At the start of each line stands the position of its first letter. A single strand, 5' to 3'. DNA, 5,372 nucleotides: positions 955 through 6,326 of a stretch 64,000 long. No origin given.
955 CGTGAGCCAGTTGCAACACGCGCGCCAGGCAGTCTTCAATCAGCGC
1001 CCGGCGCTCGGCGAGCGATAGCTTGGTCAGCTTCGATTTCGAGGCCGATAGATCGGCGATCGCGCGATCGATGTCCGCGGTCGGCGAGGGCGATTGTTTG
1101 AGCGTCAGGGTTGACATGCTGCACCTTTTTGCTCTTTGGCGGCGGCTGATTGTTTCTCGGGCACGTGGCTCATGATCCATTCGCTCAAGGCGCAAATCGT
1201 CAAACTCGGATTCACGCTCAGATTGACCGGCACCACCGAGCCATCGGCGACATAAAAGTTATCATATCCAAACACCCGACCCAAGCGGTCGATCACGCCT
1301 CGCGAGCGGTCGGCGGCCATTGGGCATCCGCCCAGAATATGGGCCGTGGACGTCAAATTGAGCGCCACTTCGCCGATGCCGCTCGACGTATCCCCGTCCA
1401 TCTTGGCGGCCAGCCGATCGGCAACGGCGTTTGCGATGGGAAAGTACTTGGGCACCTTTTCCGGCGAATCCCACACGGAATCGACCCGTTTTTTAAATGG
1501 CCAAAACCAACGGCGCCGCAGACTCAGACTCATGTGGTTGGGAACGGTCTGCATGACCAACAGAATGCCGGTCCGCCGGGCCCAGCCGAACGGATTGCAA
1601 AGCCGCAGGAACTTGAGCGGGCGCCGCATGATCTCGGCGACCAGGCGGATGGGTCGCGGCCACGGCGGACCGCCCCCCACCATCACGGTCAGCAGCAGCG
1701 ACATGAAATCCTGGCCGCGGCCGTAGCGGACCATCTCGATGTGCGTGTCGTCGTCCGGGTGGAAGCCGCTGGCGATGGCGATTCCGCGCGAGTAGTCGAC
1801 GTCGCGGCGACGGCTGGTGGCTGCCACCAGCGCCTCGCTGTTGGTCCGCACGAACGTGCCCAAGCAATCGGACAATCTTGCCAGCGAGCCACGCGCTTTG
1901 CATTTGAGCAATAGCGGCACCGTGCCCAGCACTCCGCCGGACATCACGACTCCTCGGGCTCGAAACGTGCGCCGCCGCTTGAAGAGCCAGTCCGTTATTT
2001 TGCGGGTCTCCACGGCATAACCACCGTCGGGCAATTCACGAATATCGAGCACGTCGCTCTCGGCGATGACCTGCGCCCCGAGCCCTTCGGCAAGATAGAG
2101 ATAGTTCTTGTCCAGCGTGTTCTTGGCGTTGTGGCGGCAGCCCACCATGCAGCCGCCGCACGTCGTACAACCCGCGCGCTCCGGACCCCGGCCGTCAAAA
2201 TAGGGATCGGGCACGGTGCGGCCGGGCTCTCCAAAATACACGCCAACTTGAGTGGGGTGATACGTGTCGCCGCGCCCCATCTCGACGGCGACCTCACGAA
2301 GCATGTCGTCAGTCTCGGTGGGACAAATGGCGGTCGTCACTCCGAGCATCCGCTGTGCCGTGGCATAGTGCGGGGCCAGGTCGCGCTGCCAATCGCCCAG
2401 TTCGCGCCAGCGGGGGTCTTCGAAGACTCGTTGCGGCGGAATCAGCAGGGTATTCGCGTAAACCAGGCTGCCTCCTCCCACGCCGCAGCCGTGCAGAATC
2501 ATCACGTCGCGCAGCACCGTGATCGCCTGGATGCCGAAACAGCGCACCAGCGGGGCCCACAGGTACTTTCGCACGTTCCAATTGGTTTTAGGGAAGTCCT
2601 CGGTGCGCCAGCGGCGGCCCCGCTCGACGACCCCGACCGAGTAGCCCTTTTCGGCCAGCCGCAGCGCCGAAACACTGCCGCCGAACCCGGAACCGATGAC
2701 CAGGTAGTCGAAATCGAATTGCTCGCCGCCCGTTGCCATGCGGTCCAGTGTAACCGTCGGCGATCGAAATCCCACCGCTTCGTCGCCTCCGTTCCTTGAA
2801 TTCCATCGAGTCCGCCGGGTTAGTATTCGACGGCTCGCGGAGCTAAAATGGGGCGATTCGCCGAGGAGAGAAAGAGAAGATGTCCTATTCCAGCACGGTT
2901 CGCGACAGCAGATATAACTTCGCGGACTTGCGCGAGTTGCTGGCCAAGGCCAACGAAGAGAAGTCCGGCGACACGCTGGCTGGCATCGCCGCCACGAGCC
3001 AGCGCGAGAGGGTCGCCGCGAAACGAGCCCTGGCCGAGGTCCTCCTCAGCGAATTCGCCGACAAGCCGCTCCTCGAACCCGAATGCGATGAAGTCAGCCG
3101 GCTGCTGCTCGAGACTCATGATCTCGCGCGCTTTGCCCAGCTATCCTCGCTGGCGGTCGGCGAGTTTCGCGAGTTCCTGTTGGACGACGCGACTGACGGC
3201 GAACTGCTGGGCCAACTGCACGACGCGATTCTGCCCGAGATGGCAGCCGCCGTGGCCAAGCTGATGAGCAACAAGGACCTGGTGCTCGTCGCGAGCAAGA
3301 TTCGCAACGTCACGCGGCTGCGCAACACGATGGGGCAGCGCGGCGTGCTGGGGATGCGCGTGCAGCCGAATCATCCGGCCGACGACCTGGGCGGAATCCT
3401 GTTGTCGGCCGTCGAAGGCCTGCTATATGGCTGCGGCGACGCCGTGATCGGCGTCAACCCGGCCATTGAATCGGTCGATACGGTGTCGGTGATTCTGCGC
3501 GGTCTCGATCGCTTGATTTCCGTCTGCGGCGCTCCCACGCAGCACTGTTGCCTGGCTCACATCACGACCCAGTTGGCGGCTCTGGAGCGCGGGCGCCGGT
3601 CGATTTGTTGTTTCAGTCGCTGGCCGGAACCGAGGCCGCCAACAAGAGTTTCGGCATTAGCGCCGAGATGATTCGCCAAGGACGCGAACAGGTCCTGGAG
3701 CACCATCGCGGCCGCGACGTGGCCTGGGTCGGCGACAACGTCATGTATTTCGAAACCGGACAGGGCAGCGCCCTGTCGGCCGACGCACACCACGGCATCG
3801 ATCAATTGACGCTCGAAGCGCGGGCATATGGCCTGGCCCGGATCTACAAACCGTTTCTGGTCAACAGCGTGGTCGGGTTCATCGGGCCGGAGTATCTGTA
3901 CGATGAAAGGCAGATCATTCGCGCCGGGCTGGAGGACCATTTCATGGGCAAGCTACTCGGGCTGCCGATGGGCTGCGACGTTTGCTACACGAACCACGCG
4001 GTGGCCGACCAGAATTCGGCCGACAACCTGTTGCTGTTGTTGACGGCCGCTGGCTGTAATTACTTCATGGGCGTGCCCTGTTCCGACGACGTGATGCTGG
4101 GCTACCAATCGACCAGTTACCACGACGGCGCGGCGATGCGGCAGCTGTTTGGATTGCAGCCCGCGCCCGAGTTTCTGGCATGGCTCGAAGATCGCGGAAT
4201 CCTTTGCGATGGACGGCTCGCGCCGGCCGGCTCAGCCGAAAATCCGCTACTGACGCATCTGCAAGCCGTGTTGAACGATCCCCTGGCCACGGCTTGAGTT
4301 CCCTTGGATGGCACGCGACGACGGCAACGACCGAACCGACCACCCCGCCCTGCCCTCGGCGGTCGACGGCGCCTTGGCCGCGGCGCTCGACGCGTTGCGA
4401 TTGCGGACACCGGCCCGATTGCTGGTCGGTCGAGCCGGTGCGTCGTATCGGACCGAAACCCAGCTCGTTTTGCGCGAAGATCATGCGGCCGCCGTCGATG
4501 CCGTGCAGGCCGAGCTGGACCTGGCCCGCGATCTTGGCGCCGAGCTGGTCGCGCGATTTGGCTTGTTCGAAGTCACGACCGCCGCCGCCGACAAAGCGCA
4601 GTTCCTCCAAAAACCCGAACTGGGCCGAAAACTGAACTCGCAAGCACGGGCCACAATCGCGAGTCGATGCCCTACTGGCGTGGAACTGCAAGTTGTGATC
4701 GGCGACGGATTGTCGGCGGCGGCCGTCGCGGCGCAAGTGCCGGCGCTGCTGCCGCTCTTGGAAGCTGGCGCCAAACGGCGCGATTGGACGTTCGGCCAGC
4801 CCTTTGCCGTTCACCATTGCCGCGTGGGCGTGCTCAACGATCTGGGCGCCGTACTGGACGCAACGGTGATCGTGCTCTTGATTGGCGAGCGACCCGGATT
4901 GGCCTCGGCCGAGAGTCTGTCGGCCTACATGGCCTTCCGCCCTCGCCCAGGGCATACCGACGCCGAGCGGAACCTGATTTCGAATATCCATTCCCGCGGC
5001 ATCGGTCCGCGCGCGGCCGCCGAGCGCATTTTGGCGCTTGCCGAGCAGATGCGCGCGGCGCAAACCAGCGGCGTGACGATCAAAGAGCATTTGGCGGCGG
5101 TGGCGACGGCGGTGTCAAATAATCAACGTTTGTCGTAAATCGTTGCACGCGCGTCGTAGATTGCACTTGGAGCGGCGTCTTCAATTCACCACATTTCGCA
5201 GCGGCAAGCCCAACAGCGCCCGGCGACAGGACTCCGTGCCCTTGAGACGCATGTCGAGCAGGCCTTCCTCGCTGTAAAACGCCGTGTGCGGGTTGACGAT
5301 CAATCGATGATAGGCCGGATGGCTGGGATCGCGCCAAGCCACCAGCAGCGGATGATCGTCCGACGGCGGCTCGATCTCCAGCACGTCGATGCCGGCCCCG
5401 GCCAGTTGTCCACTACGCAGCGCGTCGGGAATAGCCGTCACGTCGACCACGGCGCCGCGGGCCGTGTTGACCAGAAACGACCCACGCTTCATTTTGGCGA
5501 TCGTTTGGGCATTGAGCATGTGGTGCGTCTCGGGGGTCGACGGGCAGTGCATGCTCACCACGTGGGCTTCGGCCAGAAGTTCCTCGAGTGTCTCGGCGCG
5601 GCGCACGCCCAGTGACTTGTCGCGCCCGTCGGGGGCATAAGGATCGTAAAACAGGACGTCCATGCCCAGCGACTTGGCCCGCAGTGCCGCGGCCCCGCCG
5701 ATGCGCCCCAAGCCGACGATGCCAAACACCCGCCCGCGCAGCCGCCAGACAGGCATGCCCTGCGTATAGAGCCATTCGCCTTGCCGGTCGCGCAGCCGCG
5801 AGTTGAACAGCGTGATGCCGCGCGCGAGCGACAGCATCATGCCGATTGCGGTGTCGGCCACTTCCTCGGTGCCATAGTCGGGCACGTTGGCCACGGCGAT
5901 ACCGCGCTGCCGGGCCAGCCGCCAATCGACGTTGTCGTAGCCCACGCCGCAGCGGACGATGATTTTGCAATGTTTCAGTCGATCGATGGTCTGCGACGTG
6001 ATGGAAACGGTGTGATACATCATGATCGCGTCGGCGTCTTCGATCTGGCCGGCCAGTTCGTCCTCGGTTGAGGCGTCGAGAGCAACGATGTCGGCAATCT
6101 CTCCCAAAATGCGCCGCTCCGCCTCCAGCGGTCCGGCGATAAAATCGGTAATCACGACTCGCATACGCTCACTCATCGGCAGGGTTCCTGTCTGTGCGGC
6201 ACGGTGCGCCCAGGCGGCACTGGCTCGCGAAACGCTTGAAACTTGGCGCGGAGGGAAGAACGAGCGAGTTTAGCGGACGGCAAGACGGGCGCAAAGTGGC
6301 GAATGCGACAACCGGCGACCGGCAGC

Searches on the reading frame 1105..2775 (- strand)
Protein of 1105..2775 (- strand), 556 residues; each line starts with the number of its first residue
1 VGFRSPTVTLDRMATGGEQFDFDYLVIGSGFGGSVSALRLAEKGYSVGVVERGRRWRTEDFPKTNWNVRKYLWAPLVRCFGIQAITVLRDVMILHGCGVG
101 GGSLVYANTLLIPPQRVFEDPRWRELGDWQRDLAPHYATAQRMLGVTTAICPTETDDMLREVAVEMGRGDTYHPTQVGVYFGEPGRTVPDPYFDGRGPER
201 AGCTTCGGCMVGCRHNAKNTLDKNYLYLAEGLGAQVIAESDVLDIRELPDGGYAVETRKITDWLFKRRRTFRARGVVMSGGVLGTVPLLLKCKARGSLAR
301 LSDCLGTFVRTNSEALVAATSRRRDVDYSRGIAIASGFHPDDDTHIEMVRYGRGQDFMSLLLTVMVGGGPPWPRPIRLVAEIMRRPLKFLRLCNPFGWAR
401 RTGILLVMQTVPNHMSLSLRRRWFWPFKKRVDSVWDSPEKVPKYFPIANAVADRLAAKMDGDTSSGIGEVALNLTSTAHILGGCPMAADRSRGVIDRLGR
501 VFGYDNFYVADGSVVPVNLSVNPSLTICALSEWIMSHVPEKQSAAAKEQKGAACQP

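Call 54: search_protein_families(library=pfam, proteins=[window:1105-2775:-], max_evalue=0.001)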
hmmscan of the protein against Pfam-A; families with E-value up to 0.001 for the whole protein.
window:1105-2775:- (556 aa): 6 families
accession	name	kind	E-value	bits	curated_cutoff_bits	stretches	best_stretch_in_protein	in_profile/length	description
PF05199.19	GMC_oxred_C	-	7.6e-17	62.6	24.6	1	470-530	78-138/139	GMC oxidoreductase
PF00732.25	GMC_oxred_N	-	8.3e-08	32.7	23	0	202-291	110-199/218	GMC oxidoreductase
PF01266.30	DAO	-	4.2e-07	30.3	27.9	1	23-54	1-32/353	FAD dependent oxidoreductase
PF13450.12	NAD_binding_8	-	8.1e-05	23.3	21.9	1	26-55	1-30/68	NAD(P)-binding Rossmann-like domain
PF00890.30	FAD_binding_2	-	0.00017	21.4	20.4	1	23-55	1-33/414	FAD binding domain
PF07992.20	Pyr_redox_2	-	0.00059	19.8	26.1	1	22-58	1-37/291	Pyridine nucleotide-disulphide oxidoreductase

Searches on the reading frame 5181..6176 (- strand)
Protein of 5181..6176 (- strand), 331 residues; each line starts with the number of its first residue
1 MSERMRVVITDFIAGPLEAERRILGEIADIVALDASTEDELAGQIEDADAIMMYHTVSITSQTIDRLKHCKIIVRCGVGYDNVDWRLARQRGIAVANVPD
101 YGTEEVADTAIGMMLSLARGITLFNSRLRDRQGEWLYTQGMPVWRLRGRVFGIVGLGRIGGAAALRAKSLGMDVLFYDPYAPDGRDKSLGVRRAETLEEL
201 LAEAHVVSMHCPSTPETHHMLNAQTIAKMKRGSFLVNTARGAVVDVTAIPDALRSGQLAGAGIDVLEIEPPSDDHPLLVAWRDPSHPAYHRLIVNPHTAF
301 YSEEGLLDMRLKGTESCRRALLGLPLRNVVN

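Call 54: search_protein_families(library=pfam, proteins=[window:5181-6176:-], max_evalue=0.001)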
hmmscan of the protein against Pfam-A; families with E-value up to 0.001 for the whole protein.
window:5181-6176:- (331 aa): 3 families
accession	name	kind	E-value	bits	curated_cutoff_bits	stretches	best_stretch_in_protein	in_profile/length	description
PF02826.25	2-Hacid_dh_C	-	1.3e-52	178.2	25.1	1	111-299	1-178/178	D-isomer specific 2-hydroxyacid dehydrogenase, NAD binding domain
PF00389.36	2-Hacid_dh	-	1.1e-27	96.8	24.6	1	17-331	8-134/134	D-isomer specific 2-hydroxyacid dehydrogenase, catalytic domain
PF03446.21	NAD_binding_2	-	2.3e-05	24.9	21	1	151-253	2-107/161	NAD binding domain of 6-phosphogluconate dehydrogenase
